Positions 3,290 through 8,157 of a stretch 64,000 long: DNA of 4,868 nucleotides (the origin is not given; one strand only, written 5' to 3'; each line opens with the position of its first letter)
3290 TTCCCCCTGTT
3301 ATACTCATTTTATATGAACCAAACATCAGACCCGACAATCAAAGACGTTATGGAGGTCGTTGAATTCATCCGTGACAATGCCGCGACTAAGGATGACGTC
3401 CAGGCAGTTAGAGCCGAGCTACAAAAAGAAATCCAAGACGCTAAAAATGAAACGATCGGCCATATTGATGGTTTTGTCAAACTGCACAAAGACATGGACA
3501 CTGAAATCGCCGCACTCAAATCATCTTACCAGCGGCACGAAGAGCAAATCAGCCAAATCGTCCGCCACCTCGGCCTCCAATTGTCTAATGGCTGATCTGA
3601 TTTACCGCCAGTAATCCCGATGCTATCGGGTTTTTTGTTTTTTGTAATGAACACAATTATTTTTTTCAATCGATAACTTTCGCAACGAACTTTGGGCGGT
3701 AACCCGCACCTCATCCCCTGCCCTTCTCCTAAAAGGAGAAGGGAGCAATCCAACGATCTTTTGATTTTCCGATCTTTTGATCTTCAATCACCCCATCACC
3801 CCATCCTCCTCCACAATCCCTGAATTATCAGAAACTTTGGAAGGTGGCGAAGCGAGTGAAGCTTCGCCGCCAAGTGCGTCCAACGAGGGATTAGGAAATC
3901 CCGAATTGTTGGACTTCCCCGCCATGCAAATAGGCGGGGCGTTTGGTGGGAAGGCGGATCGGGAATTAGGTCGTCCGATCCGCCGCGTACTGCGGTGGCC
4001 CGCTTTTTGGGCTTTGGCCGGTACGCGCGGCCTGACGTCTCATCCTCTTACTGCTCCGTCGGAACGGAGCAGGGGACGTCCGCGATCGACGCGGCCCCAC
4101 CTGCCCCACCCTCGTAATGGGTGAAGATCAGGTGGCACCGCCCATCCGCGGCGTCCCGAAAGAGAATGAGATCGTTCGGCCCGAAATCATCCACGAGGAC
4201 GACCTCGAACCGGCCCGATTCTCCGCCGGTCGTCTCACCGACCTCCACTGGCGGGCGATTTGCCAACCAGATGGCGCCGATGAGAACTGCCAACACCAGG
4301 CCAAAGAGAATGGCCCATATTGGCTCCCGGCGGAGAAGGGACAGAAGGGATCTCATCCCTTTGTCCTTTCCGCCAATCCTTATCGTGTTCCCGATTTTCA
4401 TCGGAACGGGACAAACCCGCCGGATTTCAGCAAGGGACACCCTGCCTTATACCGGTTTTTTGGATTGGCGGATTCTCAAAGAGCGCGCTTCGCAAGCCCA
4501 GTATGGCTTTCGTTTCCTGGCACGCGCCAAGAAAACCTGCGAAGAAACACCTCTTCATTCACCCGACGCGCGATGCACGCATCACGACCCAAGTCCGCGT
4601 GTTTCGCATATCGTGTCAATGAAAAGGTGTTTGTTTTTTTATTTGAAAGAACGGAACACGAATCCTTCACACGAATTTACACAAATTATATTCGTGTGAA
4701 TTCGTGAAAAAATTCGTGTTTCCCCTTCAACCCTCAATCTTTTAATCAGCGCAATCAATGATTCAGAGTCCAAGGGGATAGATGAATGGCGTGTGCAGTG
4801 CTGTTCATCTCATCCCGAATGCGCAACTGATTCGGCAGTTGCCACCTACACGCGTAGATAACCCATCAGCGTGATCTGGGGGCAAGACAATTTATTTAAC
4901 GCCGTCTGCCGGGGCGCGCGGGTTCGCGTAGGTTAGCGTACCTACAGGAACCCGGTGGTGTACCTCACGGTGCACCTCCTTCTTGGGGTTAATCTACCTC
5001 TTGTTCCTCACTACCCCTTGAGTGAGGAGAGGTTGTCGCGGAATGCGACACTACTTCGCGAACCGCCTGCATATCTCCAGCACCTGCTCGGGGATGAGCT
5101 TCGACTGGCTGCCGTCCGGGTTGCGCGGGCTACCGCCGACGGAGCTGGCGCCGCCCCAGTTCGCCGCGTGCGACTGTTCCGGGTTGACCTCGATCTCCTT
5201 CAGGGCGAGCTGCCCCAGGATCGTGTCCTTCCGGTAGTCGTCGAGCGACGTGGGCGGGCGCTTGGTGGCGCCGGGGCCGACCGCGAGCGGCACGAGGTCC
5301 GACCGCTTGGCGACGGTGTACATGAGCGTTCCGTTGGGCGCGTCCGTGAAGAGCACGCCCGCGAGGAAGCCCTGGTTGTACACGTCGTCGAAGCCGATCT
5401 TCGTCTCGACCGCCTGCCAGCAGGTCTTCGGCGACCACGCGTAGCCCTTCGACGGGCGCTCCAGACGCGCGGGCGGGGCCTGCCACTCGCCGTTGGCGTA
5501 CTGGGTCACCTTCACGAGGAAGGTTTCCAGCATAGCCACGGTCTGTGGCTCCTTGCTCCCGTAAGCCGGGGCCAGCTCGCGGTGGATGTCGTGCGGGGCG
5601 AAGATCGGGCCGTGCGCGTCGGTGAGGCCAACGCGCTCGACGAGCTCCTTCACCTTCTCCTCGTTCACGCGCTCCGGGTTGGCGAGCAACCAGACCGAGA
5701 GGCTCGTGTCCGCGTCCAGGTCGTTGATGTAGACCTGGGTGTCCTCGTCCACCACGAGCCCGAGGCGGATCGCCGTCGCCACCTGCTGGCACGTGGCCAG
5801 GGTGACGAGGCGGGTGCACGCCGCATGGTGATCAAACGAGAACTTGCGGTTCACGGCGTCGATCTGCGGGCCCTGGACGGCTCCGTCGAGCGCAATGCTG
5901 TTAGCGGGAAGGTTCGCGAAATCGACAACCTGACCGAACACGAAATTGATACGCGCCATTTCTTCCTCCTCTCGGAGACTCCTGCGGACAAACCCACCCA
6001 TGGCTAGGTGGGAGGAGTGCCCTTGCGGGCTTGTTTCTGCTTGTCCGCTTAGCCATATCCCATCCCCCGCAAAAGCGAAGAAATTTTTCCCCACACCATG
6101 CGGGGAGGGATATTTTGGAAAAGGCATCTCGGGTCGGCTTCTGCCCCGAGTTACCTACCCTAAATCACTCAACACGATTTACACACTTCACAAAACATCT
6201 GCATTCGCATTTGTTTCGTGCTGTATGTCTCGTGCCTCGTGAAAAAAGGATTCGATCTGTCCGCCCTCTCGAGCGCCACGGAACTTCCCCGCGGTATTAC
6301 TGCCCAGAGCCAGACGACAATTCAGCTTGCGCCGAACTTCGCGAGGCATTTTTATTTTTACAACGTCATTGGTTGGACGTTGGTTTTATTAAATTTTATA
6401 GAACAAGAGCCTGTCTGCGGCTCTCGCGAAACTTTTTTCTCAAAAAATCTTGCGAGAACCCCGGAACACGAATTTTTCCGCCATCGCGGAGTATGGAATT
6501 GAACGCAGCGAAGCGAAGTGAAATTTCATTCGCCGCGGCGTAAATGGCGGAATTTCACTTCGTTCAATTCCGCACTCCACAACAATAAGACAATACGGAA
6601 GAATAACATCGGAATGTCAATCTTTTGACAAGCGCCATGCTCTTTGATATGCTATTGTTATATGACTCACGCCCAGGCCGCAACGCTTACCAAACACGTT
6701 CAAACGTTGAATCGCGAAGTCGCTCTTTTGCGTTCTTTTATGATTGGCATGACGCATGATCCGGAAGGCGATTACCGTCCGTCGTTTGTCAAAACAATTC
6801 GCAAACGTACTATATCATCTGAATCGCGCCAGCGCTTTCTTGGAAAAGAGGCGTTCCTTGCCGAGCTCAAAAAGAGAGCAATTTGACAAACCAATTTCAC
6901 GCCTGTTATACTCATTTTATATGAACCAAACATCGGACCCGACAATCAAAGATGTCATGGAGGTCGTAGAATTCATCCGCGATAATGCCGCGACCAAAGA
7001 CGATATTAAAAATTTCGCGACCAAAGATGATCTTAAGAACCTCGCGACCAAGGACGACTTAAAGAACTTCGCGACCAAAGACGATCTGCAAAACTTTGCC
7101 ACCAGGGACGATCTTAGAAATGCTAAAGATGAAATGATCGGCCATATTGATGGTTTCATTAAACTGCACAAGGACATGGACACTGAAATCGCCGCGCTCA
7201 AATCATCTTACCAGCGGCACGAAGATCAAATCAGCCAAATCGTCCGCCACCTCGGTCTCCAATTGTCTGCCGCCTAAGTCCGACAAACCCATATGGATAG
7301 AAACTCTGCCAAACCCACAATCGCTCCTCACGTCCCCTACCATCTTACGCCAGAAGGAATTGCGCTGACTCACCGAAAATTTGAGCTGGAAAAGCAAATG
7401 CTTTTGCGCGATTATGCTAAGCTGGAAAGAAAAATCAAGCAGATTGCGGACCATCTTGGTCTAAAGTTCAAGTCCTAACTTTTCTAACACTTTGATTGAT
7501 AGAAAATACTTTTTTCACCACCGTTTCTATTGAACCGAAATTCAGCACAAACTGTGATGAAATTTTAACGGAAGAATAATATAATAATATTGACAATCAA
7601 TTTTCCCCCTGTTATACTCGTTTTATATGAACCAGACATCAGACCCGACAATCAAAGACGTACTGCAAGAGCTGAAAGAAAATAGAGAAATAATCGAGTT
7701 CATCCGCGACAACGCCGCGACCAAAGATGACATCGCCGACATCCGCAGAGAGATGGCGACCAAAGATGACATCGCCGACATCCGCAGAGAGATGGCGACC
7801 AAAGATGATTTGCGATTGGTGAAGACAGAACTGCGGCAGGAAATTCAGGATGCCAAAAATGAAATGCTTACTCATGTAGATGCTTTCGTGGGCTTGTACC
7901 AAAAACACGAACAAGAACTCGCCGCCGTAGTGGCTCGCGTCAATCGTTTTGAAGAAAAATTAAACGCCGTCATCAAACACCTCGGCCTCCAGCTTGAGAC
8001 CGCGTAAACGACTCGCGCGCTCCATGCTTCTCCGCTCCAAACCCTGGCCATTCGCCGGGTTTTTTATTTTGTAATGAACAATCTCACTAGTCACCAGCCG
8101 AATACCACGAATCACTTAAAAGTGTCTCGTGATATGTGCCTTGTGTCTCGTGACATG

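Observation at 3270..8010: Multicopy cassette: near-identical consensus promoter, leaderless start, and a small coiled-coil protein with variable tandem repeats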

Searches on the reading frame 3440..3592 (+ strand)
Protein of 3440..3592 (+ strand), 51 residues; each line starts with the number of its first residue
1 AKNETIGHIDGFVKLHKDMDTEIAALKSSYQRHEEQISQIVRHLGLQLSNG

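Call 74: search_solved_structures(query=A7, max_evalue=10)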
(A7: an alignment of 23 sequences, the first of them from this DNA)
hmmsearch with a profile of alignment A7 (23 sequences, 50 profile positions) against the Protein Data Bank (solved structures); distinct sequences matched with E-value up to 10: 29.
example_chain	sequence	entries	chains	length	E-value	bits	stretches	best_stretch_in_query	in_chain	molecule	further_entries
6egl_A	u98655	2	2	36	0.014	18.5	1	18-44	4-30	Apo-(GRAND CoilSerL12(DLE)L16C)3 | Apo-(GRAND CoilSerL16CL19(DLE))3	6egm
6egn_A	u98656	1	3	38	0.021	18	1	18-44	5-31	Hg(II)(GRAND CoilSerL16CL19(DLE))3-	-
5kb0_A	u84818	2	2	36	0.059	16.5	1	18-42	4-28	Pb(II)Zn(II)(GRAND Coil Ser-L16CL30H)3+ | Hg(II)Zn(II)(GRAND Coil Ser-L16CL30H)3+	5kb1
5kb2_A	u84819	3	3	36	0.1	15.8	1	18-44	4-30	Zn(II)(H2O)(GRAND Coil Ser-L12AL16C)3- | Hg(II)(GRAND CoilSerL12AL16C)3- | Pb(II)(GRAND CoilSerL12AL16C)3-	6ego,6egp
7n2y_A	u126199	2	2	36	0.11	15.6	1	18-44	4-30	Apo-(GRAND CoilSerL16CL23C)3 | Pb(II)2-(GRAND CoilSerL16CL23C)3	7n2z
5k92_A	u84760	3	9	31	0.13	15.4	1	18-39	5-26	Apo-(CSL16C)3 | Zn(II)Cl(CoilSer L16(DCY))3 2- | Apo-(CoilSer L16(DCY))3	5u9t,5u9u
6v50_A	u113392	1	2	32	0.23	14.6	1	22-44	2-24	Coiled-coil Trimer with Glu:Ser:Lys Triad with K7A mutation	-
3m65_A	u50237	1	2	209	0.27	14.4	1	6-49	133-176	ATP-dependent protease La 1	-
8ibh_A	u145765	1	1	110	0.32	14.2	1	13-42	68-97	Centrosomal protein of 57 kDa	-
6tmg_u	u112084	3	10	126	0.39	13.9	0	16-25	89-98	ATPTG15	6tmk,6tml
3h5g_A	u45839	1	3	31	0.51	13.5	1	18-39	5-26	COIL SER L16D-Pen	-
6e8r_A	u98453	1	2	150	0.63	13.2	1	11-47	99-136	Sorting nexin-32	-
1cos_A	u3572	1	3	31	0.68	13.1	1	18-39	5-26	COILED SERINE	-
4l0r_A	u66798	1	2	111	0.71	13.1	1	13-42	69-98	Centrosomal protein of 57 kDa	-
6h7w_D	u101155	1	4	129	0.73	13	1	28-49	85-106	Putative vacuolar protein sorting-associated protein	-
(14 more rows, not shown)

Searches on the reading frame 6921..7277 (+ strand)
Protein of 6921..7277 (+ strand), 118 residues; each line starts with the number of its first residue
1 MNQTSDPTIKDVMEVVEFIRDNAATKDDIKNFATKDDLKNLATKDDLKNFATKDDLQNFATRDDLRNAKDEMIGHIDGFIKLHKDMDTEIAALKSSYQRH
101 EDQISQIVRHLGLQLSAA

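Call 8: search_protein_families(library=pfam, proteins=[window:6921-7277:+], max_evalue=1)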
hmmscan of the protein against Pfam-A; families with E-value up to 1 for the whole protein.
window:6921-7277:+ (118 aa): 6 families
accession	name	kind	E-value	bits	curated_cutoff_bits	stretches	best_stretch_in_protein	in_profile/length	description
PF10106.14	DUF2345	-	0.015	15.6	30.7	1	23-63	56-96/151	Uncharacterized protein conserved in bacteria (DUF2345)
PF19964.5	EAD11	-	0.03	14.7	26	1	52-105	2-52/80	Effector-associated domain 11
PF25481.1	Nucleoprot-TPR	-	0.1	13.1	27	1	71-111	30-70/80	Nucleoprotein TPR-like domain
PF01206.22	TusA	-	0.22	11.8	28.6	1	14-43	28-57/70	Sulfurtransferase TusA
PF20878.2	REST_helical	-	0.24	12.1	27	0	82-108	27-53/65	Helical region in REST corepressor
PF10805.13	DUF2730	-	0.29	11.7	24.9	0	30-72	27-72/102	Protein of unknown function (DUF2730)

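Call 9: search_protein_families(library=ncbifam, proteins=[window:6921-7277:+], max_evalue=1)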
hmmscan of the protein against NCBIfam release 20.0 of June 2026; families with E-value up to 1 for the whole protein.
window:6921-7277:+ (118 aa): 2 families
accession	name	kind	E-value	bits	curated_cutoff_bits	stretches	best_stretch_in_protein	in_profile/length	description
NF002446.0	PRK01611.3-3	equivalog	6.2e-05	21.5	399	1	34-110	209-284/636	arginine--tRNA ligase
NF047936.1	antiphage_GapS6b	subfamily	0.00037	18.4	850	1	2-98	94-194/1089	GapS6b family protein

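Call 34: search_protein_families(library=phrogs, proteins=[window:6921-7277:+], max_evalue=0.1)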
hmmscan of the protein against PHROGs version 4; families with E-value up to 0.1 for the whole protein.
window:6921-7277:+ (118 aa): 6 families
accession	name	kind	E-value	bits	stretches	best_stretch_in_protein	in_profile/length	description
phrog_19741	-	unknown function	1.5e-07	31.4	1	22-101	480-556/663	-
phrog_30808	-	unknown function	2.8e-06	27.5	1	24-66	87-129/397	-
phrog_7927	-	unknown function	0.0011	20.4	0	45-69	16-40/78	-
phrog_2277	-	unknown function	0.0046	17.9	0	29-42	38-51/62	-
phrog_2724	-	unknown function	0.021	16.3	1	22-76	32-78/83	-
phrog_6613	-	tail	0.037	12.8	0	19-76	928-983/1260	tail protein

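Call 35: search_solved_structures(query=window:6921-7277:+, max_evalue=1, show_alignments=2)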
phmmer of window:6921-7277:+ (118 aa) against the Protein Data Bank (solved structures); distinct sequences matched with E-value up to 1: 8.
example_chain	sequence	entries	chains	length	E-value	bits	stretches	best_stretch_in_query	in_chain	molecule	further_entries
5apz_A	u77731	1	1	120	3.2e-12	49.7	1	13-95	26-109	GENERAL CONTROL PROTEIN GCN4, NOR1 TCAR0761, GENERAL CONTROL PROTEIN GCN4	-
6h9l_A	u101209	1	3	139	0.019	18.3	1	24-102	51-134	Uncharacterized protein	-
2qb6_A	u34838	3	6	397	0.21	14.9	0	37-95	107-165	Exopolyphosphatase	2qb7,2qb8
6dyi_B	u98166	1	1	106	0.48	13.8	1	7-88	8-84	Soluble cytochrome b562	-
6dyb_A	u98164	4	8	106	0.6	13.5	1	7-87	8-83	Soluble cytochrome b562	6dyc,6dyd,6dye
6dy4_A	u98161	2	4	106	0.63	13.4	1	7-86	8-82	Soluble cytochrome b562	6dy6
7x0o_A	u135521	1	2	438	0.82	13.1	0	38-81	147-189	CbpC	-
8a22_Bm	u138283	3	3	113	0.98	12.8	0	11-48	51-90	uS13m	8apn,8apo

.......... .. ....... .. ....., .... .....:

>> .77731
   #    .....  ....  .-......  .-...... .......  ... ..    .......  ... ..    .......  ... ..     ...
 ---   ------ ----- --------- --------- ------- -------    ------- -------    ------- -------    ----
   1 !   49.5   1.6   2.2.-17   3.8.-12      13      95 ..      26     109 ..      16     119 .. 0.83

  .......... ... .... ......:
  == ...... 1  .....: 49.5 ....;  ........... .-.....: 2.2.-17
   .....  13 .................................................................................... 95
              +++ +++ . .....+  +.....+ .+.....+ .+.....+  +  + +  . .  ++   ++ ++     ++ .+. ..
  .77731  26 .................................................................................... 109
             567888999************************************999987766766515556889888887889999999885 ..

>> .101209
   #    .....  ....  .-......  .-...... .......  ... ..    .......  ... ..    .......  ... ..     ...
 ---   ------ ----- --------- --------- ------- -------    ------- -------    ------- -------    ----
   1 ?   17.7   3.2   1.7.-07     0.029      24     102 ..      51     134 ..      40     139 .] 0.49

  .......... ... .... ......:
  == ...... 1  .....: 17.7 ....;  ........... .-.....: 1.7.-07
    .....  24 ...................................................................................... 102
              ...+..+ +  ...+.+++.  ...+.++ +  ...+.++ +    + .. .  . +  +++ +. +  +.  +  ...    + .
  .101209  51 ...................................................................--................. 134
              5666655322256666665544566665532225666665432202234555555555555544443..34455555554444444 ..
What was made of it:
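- Closest known: DUF1640 / CCDC90-like family. Same: 6H9L aligns over ATKEDIE repeats (call 35).
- Gene B matches PDB 5APZ (Tcar0761 nonads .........) at E=3.2e-12 (call 35).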

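Call 69: search_protein_families(library=padloc, proteins=[window:6921-7277:+], max_evalue=0.01)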
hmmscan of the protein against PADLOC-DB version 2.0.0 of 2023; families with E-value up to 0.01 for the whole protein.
window:6921-7277:+ (118 aa): 0 families

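Call 92: predict_structure(alignment_id=A8)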
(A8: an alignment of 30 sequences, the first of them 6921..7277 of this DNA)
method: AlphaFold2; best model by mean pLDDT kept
length: 118 residues; sequences in the alignment: 30
mean_pLDDT: 76.1   pTM: 0.40
mean pLDDT of the five models: 76.1, 75.6, 71.3, 69.1, 69.0
residues with pLDDT >= 90: 33; 70-90: 32; 50-70: 48; < 50: 5
segments of 3 or more residues with pLDDT < 50: 1-4
pLDDT, mean of each block of 10 residues (from residue 1): 53 70 66 68 65 67 79 90 96 96 91 73
secondary structure, 60 per line:
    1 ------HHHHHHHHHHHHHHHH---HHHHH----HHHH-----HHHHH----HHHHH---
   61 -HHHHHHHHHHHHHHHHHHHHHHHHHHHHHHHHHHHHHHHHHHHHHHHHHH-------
elements in order: H7-22 H26-30 H35-38 H44-48 H53-57 H62-111
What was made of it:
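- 6921..7277 (+): Gene B, 118 aa: the same caps as A, with five 9-residue nonads. The AF2 model breaks the helix at each xFAT with period 9 (call 92).
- The AF2 models are monomers, with pLDDT only 65-70 in B's repeats (call 92).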

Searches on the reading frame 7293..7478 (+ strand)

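Call 8: search_protein_families(library=pfam, proteins=[window:7293-7478:+], max_evalue=1)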
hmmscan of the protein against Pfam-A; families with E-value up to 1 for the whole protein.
window:7293-7478:+ (61 aa): 0 families

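Call 9: search_protein_families(library=ncbifam, proteins=[window:7293-7478:+], max_evalue=1)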
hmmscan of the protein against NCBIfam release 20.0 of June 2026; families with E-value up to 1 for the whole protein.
window:7293-7478:+ (61 aa): 0 families

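Call 34: search_protein_families(library=phrogs, proteins=[window:7293-7478:+], max_evalue=0.1)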
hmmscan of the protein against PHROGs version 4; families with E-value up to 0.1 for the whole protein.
window:7293-7478:+ (61 aa): 1 family
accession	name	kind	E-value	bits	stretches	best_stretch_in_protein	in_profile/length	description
phrog_25767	-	unknown function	0.039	15.1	1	15-49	12-46/53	-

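Call 69: search_protein_families(library=padloc, proteins=[window:7293-7478:+], max_evalue=0.01)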
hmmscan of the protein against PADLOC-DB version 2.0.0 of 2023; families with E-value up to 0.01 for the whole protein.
window:7293-7478:+ (61 aa): 0 families

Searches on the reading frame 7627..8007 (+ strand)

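Call 8: search_protein_families(library=pfam, proteins=[window:7627-8007:+], max_evalue=1)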
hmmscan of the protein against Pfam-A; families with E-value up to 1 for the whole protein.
window:7627-8007:+ (126 aa): 5 families
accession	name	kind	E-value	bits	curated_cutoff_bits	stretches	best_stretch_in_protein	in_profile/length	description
PF05960.17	DUF885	-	0.00028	21.1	32.4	1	30-115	244-330/532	Bacterial protein of unknown function (DUF885)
PF10392.15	COG5_N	-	0.055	14.1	31.2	1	43-113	22-92/132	Conserved oligomeric Golgi complex subunit 5, N-terminal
PF11594.13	Med28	-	0.097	13.5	29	1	10-49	48-87/102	Mediator complex subunit 28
PF16515.11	HIP1_clath_bdg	-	0.21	12.4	28.8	1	16-106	5-93/99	Clathrin-binding domain of Huntingtin-interacting protein 1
PF07889.17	DUF1664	-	0.82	10.2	34.6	0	61-115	56-106/124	Protein of unknown function (DUF1664)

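Call 9: search_protein_families(library=ncbifam, proteins=[window:7627-8007:+], max_evalue=1)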
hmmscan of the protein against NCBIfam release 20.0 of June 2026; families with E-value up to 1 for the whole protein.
window:7627-8007:+ (126 aa): 3 families
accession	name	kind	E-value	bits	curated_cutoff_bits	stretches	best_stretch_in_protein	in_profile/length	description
NF045780.1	TrlF_fam_ATP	equivalog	0.01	14.6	350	1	12-117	435-540/944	TrlF family AAA-like ATPase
NF006293.0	PRK08476.1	equivalog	0.23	11.7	118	1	30-118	51-140/141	F0F1 ATP synthase subunit B'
NF041416.1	halo_CC_star_2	equivalog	0.89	10.1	140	0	15-63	41-86/113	halo-CC-star protein HcsL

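Call 34: search_protein_families(library=phrogs, proteins=[window:7627-8007:+], max_evalue=0.1)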
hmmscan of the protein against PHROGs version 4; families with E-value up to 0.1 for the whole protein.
window:7627-8007:+ (126 aa): 6 families
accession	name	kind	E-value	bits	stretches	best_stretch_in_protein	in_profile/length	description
phrog_9415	-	unknown function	0.00021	22.2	1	21-84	54-117/168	-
phrog_25353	-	unknown function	0.0052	18.2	0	36-58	13-35/74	-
phrog_3556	-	unknown function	0.016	15.3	1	24-91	192-258/276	-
phrog_12214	-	unknown function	0.025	16.1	1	20-89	18-85/124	-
phrog_6807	-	head and packaging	0.037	14.2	1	12-107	361-445/462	internal head protein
phrog_23139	-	unknown function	0.076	14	0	15-84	11-75/152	-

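Call 69: search_protein_families(library=padloc, proteins=[window:7627-8007:+], max_evalue=0.01)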
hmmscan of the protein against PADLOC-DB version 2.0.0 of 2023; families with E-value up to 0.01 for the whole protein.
window:7627-8007:+ (126 aa): 2 families
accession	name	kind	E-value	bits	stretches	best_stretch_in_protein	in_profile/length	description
PDLC00254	LmuB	-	0.0029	14.3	1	43-122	298-373/563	AAA ATPase domain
PDLC04633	PDC-M40C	-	0.0051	14.4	1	33-125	168-262/317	-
